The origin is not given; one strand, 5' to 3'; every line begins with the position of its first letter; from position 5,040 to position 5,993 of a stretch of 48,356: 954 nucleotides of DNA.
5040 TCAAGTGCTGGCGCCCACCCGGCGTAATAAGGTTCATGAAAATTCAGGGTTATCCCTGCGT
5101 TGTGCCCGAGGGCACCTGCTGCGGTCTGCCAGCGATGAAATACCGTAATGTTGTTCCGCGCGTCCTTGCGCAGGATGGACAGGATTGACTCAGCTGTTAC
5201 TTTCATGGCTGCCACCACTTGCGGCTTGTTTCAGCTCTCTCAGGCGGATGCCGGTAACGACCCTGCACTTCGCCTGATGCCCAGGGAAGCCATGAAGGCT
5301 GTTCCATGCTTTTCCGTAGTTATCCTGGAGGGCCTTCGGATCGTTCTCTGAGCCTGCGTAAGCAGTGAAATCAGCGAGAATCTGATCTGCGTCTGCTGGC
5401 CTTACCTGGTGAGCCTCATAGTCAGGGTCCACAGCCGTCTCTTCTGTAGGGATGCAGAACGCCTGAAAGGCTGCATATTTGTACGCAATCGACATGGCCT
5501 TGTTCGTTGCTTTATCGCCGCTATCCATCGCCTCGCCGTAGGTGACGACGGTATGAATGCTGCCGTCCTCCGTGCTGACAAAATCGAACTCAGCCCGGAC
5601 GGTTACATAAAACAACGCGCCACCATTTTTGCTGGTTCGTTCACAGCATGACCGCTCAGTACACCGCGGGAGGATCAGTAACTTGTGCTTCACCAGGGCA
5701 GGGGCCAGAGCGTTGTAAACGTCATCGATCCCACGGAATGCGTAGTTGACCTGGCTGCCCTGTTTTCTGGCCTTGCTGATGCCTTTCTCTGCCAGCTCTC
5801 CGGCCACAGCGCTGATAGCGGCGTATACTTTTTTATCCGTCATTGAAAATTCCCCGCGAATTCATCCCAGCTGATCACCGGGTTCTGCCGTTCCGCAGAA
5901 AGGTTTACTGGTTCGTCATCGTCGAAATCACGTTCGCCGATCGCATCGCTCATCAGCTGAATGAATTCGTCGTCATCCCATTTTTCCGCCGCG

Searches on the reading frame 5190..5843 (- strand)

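Call 74: search_protein_families(library=phrogs, proteins=[window:5190-5843:-], max_evalue=0.00001)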
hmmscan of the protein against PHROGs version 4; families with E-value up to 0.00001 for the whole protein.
window:5190-5843:- (217 aa): 4 families
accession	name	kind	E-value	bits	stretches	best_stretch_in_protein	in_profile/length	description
phrog_155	-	DNA, RNA and nucleotide metabolism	4.8e-34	119.3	1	1-161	63-211/308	Erf-like ssDNA annealing protein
phrog_34331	-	unknown function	1.4e-25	91.4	1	5-139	19-157/239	-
phrog_21649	-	unknown function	4.4e-22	79.8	1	5-150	41-178/351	-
phrog_1097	-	DNA, RNA and nucleotide metabolism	1.4e-09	39.2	1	142-208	185-251/251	Erf-like ssDNA annealing protein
